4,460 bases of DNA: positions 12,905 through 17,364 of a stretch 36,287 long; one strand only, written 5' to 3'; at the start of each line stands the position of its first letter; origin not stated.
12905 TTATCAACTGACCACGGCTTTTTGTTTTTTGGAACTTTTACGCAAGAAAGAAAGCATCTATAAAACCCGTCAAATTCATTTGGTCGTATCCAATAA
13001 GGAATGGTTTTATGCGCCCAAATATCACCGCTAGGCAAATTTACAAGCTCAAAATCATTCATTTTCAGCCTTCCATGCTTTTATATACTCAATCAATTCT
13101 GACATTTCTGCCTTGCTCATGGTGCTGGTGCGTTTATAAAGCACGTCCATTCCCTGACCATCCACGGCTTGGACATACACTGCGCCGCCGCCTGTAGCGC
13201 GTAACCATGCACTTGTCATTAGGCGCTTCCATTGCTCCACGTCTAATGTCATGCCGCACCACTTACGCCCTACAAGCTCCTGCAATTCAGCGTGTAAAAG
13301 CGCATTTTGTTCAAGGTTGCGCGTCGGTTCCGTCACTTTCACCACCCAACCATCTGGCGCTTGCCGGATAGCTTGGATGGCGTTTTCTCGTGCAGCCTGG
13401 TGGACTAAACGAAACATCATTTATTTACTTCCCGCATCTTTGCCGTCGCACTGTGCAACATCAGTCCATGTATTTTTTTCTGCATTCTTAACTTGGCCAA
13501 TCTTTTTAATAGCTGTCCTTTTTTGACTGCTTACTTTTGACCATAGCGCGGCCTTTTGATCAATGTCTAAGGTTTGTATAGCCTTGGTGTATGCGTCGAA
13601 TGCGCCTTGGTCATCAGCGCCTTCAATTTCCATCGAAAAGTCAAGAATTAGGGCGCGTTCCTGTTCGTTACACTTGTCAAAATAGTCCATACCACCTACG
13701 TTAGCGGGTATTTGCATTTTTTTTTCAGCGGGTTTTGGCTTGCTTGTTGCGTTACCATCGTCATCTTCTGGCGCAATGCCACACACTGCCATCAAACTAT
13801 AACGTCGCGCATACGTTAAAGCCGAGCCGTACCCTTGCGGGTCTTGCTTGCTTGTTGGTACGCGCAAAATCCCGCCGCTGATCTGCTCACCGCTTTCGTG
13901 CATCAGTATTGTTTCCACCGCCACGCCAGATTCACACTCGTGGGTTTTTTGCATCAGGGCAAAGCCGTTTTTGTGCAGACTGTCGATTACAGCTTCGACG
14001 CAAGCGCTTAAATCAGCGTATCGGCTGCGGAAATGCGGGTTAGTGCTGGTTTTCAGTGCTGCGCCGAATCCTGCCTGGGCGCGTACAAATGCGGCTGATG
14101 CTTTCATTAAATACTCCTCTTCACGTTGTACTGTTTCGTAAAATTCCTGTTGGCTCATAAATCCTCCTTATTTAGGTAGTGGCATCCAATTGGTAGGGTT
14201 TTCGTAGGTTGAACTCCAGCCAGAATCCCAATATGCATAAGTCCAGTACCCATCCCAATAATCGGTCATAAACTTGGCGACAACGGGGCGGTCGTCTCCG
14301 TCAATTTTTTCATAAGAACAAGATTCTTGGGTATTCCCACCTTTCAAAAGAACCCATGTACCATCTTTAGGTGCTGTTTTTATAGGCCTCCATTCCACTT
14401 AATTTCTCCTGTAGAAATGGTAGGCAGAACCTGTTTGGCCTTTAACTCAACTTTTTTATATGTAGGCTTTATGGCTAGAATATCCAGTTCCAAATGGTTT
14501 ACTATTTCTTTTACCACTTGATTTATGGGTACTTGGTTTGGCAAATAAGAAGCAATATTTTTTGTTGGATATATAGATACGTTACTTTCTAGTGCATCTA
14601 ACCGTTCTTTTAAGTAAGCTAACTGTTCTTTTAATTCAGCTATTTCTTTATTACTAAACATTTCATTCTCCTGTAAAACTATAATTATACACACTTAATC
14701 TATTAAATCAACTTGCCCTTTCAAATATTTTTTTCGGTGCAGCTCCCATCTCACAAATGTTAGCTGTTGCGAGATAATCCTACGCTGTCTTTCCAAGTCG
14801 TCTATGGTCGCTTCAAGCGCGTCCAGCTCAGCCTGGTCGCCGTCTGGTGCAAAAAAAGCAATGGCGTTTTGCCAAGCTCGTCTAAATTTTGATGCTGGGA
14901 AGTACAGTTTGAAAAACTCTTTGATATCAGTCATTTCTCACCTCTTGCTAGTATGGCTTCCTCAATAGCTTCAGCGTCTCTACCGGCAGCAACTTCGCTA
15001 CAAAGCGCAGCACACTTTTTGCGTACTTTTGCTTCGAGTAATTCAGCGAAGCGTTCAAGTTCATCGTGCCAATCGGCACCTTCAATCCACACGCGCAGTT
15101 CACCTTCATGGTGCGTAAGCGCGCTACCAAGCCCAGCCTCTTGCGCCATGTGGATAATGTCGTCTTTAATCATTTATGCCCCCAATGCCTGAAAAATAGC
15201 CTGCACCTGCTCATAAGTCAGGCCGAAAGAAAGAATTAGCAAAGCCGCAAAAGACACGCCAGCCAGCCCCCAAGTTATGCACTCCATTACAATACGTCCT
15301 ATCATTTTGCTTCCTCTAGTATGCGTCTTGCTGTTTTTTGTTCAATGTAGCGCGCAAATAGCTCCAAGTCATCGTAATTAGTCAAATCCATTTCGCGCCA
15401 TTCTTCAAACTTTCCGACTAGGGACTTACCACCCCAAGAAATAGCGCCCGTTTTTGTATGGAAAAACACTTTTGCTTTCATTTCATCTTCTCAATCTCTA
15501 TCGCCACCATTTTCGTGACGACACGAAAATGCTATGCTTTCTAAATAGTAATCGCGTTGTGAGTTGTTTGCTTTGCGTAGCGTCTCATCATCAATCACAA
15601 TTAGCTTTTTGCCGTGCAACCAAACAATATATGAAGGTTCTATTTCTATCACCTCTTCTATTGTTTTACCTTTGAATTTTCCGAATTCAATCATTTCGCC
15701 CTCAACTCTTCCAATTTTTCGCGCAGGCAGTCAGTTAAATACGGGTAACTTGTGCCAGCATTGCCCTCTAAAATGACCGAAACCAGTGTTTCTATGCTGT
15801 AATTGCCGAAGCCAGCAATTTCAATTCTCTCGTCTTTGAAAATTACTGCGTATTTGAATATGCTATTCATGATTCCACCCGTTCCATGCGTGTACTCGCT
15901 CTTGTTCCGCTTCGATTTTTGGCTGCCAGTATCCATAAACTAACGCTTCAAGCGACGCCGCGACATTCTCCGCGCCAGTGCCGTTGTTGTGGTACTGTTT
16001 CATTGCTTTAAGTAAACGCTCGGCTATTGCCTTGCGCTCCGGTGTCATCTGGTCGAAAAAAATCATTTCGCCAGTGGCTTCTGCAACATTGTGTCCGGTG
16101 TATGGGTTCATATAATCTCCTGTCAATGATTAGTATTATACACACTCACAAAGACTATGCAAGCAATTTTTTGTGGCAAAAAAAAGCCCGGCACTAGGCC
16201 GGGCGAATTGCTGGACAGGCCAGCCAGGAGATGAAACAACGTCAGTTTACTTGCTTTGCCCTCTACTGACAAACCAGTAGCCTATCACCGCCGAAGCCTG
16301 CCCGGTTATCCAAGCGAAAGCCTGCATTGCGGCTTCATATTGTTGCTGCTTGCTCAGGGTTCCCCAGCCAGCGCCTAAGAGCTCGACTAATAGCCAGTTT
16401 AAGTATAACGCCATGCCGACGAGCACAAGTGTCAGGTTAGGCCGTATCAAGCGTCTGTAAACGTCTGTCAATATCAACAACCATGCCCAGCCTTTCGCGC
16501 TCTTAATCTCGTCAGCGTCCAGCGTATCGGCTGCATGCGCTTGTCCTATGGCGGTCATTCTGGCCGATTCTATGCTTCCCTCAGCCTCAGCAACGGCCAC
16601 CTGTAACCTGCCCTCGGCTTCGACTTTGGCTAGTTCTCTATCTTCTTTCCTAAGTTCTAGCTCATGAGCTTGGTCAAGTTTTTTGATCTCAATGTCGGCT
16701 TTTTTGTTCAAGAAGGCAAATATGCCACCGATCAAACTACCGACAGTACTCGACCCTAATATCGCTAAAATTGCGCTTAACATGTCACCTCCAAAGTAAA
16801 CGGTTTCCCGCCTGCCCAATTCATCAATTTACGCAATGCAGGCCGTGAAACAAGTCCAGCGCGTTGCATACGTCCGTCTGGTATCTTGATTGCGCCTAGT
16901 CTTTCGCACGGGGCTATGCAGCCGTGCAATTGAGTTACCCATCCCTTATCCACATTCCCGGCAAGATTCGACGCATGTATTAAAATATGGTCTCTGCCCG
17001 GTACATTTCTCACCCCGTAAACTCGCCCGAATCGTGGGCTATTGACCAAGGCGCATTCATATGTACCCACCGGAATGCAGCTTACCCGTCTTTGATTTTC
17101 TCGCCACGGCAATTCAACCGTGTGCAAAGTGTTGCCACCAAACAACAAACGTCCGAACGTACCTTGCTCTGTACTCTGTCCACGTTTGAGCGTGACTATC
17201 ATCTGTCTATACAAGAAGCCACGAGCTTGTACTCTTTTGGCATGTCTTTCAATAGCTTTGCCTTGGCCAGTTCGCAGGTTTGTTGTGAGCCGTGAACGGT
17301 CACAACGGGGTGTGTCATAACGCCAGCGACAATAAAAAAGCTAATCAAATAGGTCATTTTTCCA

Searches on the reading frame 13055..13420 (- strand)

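Call 31: search_protein_families(library=phrogs, proteins=[window:13055-13420:-], max_evalue=0.01)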
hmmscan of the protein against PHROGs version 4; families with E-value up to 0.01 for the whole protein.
window:13055-13420:- (121 aa): 1 family
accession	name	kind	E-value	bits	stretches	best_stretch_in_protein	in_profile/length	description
phrog_72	-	DNA, RNA and nucleotide metabolism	3.6e-26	93.2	1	3-120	12-138/161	NinB/ Orf homologous recombination mediator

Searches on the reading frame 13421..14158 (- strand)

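Call 31: search_protein_families(library=phrogs, proteins=[window:13421-14158:-], max_evalue=0.01)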
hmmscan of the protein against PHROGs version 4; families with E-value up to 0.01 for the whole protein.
window:13421-14158:- (245 aa): 5 families
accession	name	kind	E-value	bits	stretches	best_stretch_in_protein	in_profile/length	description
phrog_2324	-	DNA, RNA and nucleotide metabolism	1.2e-41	143.5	1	13-150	4-142/193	Erf-like ssDNA annealing protein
phrog_155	-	DNA, RNA and nucleotide metabolism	5.6e-38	132.3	1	18-213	66-268/308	Erf-like ssDNA annealing protein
phrog_10003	-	other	2.2e-18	67.7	1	36-227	61-257/297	recombinase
phrog_34817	-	unknown function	1.3e-14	55.2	1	39-137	39-135/291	-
phrog_37640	-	unknown function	0.00039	21.5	1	79-147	2-70/169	-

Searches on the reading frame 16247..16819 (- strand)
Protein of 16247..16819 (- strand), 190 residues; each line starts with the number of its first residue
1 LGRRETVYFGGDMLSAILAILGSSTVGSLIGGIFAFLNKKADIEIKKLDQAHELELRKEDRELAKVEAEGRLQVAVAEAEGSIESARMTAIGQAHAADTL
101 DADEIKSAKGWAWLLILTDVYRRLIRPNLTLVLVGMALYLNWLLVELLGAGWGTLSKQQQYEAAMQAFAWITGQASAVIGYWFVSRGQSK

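Call 31: search_protein_families(library=phrogs, proteins=[window:16247-16819:-], max_evalue=0.01)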
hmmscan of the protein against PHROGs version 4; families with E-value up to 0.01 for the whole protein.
window:16247-16819:- (190 aa): 1 family
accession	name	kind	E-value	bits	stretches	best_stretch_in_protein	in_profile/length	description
phrog_6637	-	unknown function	6.9e-20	72.6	1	23-186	4-152/160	-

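Call 58: search_protein_families(library=pfam, proteins=[window:16247-16819:-], max_evalue=0.01)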
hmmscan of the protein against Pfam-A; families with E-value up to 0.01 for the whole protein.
window:16247-16819:- (190 aa): 0 families

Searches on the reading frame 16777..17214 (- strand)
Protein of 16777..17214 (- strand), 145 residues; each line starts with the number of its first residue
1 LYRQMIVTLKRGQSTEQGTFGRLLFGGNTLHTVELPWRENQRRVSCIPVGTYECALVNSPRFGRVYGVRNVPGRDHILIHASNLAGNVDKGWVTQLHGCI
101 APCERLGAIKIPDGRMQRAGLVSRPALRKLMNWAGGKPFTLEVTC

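Call 31: search_protein_families(library=phrogs, proteins=[window:16777-17214:-], max_evalue=0.01)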
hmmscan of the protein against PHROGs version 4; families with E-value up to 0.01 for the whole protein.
window:16777-17214:- (145 aa): 1 family
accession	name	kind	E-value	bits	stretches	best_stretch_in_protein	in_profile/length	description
phrog_1501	-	unknown function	3e-17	63.8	1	7-139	10-147/159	-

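Call 58: search_protein_families(library=pfam, proteins=[window:16777-17214:-], max_evalue=0.01)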
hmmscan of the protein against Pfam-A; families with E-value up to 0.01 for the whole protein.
window:16777-17214:- (145 aa): 1 family
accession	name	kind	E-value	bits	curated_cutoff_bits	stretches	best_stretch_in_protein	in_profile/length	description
PF18925.5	DUF5675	-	4.1e-22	78.6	26.7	1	8-133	1-111/114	Family of unknown function (DUF5675)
